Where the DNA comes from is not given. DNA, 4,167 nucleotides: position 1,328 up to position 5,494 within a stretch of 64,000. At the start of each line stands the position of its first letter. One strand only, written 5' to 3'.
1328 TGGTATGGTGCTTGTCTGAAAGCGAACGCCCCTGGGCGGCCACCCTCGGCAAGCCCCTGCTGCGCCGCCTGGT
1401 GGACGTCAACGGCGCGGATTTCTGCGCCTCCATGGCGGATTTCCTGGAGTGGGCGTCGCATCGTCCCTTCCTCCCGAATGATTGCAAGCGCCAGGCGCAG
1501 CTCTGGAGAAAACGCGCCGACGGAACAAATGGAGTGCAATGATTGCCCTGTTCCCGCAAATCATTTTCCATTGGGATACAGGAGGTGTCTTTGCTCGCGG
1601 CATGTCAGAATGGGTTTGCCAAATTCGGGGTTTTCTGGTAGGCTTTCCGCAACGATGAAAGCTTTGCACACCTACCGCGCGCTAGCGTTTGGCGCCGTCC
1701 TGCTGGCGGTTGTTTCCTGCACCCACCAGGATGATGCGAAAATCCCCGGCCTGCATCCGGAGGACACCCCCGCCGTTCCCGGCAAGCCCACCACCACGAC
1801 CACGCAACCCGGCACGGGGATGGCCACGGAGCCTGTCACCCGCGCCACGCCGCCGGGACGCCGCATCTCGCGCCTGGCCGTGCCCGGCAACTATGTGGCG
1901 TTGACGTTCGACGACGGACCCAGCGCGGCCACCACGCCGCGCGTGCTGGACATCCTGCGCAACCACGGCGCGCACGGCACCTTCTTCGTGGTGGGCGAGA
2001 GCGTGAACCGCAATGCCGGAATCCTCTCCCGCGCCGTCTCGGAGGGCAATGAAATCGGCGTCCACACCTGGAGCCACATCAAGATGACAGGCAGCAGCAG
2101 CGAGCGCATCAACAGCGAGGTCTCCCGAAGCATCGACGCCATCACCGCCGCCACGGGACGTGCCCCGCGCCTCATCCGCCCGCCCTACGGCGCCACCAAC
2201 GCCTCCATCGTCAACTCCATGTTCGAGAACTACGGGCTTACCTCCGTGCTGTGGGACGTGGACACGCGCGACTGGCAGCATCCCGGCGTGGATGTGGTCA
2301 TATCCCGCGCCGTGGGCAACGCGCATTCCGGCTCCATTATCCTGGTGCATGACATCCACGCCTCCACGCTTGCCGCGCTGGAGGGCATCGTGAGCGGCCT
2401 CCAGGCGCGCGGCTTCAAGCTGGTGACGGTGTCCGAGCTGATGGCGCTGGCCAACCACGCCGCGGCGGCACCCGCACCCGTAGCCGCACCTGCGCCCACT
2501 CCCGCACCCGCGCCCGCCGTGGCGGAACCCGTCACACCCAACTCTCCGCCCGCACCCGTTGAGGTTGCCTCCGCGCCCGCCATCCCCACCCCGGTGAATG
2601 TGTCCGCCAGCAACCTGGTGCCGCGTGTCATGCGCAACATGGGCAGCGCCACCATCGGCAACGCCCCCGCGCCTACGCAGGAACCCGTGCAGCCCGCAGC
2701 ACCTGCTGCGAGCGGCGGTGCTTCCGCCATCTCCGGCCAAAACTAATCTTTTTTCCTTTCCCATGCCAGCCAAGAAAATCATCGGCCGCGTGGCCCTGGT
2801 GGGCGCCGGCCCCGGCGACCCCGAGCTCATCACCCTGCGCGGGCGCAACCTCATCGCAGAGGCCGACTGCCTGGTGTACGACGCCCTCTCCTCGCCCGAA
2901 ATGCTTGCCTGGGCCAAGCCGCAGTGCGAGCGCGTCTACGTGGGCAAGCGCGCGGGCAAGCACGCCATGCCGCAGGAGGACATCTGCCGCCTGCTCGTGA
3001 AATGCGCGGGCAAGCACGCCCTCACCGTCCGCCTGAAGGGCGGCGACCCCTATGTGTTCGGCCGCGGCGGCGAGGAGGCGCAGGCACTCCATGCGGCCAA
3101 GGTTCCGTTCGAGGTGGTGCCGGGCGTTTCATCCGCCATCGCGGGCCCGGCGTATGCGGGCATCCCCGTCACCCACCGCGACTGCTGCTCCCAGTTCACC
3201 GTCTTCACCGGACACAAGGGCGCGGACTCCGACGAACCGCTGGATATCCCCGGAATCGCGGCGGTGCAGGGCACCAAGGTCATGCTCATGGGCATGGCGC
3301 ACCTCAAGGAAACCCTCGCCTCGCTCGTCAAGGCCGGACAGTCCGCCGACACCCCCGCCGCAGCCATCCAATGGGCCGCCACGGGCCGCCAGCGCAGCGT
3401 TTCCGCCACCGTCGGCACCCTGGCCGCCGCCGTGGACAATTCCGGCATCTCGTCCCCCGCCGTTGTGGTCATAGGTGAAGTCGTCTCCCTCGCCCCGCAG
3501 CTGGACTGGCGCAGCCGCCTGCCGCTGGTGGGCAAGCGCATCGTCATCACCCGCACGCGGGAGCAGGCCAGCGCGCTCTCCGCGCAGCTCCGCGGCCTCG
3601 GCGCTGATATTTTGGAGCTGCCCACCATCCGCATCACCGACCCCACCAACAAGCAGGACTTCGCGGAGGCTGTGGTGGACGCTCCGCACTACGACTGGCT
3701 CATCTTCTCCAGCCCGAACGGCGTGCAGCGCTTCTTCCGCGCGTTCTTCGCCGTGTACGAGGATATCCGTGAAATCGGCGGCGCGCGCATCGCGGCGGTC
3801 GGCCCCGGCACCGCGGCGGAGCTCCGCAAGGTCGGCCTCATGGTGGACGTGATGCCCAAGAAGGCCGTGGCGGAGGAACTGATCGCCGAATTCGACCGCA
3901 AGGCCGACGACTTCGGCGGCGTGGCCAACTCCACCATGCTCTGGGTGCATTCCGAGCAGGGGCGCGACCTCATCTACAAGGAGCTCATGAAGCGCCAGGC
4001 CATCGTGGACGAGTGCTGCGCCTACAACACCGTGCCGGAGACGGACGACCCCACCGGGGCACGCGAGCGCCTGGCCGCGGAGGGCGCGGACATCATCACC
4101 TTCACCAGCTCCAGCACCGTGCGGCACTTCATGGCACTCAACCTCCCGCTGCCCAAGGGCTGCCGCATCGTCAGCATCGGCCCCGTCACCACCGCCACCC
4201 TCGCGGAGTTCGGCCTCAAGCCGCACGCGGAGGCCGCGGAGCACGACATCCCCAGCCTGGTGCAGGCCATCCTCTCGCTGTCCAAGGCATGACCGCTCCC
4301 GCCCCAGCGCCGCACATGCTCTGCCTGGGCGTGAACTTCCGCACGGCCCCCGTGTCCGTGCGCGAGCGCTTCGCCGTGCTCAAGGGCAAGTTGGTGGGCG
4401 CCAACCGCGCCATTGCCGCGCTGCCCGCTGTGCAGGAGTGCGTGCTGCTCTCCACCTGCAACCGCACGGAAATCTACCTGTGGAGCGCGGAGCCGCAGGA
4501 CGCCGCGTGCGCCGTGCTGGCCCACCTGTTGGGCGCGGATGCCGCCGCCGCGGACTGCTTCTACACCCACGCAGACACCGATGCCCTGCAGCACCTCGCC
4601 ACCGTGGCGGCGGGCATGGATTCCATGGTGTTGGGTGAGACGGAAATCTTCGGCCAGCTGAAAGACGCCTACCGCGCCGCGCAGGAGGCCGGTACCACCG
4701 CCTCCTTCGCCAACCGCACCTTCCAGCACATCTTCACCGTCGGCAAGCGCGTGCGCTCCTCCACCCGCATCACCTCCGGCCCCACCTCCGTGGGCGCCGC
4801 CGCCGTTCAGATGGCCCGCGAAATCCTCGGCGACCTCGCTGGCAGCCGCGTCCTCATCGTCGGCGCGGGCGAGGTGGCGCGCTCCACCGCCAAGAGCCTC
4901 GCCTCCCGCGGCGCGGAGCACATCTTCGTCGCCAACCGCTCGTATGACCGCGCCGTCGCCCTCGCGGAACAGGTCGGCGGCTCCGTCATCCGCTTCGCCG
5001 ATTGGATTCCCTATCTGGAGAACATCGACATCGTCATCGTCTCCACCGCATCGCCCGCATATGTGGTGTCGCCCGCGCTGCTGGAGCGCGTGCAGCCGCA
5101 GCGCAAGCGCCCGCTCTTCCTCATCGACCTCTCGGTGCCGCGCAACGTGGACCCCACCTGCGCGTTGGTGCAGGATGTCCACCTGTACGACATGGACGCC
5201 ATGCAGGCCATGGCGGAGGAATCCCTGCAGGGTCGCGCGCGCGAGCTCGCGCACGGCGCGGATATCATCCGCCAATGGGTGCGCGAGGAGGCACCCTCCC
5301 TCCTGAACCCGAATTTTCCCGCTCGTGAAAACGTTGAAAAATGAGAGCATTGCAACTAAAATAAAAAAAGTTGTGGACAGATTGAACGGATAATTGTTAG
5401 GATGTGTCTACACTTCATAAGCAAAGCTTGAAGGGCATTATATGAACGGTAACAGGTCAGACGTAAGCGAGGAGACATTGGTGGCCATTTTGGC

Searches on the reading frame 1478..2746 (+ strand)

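Call 7: search_protein_families(library=pfam, proteins=[window:1478-2746:+], max_evalue=0.001)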
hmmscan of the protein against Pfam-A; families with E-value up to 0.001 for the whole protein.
window:1478-2746:+ (422 aa): 2 families
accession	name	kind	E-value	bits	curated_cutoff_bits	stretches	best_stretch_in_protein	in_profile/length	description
PF01522.26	Polysacc_deac_1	-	3.9e-36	124.2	23.1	1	136-248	5-116/124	Polysaccharide deacetylase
PF04748.18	Polysacc_deac_2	-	0.00024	20.7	27.5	1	283-322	173-212/212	Divergent polysaccharide deacetylase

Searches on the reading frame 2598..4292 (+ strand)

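Call 7: search_protein_families(library=pfam, proteins=[window:2598-4292:+], max_evalue=0.001)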
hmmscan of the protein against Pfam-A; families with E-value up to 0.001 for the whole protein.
window:2598-4292:+ (564 aa): 2 families
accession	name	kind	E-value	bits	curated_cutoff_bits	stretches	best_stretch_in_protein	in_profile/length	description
PF02602.20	HEM4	-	5.4e-56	189.7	27.5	1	326-556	2-231/231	Uroporphyrinogen-III synthase HemD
PF00590.25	TP_methylase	-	1e-42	146.9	27.8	1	65-275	2-211/212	Tetrapyrrole (Corrin/Porphyrin) Methylases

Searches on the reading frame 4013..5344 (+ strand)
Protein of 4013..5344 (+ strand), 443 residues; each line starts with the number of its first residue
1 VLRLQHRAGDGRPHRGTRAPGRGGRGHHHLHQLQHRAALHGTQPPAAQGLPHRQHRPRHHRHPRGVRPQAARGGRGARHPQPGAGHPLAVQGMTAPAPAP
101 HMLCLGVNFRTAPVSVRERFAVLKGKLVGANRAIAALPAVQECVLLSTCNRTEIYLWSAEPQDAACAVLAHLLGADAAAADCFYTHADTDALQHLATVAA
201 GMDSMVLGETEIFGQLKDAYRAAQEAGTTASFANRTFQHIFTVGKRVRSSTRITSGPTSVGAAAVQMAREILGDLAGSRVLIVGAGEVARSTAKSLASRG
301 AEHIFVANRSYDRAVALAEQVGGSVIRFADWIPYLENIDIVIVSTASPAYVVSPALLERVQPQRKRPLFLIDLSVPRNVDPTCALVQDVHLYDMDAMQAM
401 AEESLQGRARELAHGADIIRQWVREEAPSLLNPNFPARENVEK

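Call 7: search_protein_families(library=pfam, proteins=[window:4013-5344:+], max_evalue=0.001)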
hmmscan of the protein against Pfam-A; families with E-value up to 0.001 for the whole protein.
window:4013-5344:+ (443 aa): 6 families
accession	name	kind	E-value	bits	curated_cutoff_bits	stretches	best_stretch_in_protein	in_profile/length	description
PF05201.20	GlutR_N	-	8.2e-45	152.7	27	1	105-251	1-151/151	Glutamyl-tRNAGlu reductase, N-terminal domain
PF01488.26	Shikimate_DH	-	2.5e-37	128.4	24.3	1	267-399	2-137/138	Shikimate / quinate 5-dehydrogenase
PF13241.12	NAD_binding_7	-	1.5e-06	29.2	22.1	1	274-349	4-73/104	Putative NAD(P)-binding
PF03807.23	F420_oxidored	-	2.5e-06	28.4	21.6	1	280-372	2-90/94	NADP oxidoreductase coenzyme F420-dependent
PF03435.24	Sacchrp_dh_NADP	-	9.1e-05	23.2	25.1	1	280-325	1-47/129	Saccharopine dehydrogenase NADP binding domain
PF02826.25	2-Hacid_dh_C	-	0.00047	20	25.1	1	268-345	27-99/178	D-isomer specific 2-hydroxyacid dehydrogenase, NAD binding domain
